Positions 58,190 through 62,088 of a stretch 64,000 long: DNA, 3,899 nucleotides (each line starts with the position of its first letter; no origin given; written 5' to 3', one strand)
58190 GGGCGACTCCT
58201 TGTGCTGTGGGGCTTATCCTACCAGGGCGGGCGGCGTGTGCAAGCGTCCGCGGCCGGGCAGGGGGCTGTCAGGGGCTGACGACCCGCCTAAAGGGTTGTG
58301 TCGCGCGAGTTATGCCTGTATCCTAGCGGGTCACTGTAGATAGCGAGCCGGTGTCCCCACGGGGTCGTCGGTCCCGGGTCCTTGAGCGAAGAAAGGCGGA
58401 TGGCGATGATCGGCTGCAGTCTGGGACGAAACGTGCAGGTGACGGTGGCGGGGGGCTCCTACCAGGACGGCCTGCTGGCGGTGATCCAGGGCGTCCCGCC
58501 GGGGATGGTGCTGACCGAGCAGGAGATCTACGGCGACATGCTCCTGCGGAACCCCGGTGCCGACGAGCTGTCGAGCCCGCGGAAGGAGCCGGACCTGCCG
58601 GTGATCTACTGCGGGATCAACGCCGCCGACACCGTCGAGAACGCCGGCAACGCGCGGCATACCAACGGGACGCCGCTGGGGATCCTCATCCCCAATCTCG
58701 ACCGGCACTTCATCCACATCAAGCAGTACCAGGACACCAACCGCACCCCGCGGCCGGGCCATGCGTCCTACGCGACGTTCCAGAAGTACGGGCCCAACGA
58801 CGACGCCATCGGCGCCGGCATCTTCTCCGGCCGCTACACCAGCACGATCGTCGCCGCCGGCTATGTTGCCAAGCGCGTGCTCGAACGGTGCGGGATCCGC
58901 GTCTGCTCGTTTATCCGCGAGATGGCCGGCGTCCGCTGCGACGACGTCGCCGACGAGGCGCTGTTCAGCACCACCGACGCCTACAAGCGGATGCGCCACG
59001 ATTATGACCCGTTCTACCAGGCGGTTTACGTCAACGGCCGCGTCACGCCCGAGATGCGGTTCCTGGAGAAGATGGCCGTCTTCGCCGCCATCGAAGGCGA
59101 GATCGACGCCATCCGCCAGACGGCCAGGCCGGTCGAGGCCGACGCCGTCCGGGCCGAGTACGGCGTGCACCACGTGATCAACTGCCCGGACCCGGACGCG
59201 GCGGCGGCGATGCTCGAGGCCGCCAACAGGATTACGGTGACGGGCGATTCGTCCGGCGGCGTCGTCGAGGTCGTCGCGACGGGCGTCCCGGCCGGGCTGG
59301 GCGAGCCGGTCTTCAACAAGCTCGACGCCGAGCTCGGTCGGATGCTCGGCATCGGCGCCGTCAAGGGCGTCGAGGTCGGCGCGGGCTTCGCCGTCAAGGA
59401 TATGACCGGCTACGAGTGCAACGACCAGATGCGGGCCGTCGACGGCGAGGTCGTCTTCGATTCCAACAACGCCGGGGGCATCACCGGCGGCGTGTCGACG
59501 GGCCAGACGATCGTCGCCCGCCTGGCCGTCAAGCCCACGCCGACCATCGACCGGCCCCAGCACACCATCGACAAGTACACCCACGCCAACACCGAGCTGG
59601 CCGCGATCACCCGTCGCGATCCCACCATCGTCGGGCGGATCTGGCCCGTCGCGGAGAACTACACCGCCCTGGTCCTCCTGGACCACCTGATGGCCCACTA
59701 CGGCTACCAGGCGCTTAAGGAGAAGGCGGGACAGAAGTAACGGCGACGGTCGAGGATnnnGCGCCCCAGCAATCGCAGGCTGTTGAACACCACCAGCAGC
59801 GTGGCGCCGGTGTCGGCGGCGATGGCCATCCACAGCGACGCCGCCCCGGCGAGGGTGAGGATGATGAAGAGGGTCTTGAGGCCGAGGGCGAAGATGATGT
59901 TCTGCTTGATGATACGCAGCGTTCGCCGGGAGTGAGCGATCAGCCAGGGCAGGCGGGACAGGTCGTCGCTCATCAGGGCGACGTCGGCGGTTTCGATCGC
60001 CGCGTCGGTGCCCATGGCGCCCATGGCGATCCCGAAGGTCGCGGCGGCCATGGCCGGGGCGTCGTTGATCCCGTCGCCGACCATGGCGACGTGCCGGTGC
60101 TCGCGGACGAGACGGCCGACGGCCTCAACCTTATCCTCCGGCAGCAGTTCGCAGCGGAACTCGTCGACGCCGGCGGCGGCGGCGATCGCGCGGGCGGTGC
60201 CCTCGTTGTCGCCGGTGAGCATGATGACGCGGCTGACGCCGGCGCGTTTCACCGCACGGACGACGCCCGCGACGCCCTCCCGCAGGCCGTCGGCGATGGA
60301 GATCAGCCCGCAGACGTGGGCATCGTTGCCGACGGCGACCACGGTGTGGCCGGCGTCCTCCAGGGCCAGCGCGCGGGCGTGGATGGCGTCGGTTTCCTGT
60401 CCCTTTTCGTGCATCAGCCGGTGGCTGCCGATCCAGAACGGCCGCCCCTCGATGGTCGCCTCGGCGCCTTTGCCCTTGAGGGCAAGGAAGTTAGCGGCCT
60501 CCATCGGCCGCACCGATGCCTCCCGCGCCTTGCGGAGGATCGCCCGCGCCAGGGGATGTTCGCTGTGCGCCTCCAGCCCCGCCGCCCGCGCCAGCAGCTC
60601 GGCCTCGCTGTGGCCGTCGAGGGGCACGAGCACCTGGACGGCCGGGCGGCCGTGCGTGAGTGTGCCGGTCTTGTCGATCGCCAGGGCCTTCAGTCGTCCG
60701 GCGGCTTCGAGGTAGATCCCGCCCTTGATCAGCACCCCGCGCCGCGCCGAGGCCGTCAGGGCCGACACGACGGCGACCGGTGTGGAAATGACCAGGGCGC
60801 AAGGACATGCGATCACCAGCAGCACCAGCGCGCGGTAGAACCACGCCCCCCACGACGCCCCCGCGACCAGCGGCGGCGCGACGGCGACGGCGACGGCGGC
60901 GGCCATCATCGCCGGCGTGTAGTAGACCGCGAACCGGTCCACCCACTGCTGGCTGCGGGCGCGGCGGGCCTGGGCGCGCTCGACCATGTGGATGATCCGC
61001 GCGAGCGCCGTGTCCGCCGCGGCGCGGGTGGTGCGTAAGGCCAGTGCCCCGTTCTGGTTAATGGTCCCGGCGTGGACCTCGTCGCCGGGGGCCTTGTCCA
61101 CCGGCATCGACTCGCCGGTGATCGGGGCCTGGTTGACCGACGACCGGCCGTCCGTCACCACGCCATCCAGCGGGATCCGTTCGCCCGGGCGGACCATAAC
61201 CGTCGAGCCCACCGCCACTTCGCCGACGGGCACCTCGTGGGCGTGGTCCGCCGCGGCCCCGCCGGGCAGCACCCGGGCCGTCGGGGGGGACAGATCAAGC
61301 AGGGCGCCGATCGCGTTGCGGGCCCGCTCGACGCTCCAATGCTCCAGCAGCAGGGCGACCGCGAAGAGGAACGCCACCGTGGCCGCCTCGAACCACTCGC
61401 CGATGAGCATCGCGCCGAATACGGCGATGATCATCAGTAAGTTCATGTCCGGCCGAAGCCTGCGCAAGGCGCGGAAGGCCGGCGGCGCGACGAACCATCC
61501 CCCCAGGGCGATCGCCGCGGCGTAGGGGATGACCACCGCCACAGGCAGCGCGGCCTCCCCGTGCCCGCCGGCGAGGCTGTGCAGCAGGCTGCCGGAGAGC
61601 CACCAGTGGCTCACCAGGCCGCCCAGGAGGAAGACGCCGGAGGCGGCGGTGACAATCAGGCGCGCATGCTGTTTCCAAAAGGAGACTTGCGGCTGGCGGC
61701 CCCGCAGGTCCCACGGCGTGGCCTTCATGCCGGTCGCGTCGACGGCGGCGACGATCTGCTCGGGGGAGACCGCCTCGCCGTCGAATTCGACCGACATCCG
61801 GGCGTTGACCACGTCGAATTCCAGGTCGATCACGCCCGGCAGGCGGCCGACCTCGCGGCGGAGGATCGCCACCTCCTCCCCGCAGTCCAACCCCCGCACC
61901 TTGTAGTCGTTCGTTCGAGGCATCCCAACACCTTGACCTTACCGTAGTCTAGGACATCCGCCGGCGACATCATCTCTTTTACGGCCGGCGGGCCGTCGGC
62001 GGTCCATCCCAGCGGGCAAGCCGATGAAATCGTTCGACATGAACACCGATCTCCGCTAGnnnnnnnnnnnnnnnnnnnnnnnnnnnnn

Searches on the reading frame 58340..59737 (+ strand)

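Call 48: search_protein_families(library=pfam, proteins=[window:58340-59737:+], max_evalue=0.001)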
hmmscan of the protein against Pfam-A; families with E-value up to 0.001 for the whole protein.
window:58340-59737:+ (466 aa): 1 family
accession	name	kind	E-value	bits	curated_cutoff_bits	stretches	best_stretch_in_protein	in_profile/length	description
PF01264.26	Chorismate_synt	-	3.6e-92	309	27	1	33-451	2-327/327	Chorismate synthase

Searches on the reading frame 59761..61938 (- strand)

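Call 48: search_protein_families(library=pfam, proteins=[window:59761-61938:-], max_evalue=0.001)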
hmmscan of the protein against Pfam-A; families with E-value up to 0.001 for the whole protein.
window:59761-61938:- (726 aa): 3 families
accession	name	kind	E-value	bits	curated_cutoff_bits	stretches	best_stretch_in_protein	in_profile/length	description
PF00122.25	E1-E2_ATPase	-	1.3e-50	171.9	28.1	1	216-400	2-181/181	E1-E2 ATPase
PF00702.32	Hydrolase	-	3e-34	119.5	26.4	1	417-633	2-190/191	haloacid dehalogenase-like hydrolase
PF00403.32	HMA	-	1e-07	32.7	24.8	1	12-70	2-60/62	Heavy-metal-associated domain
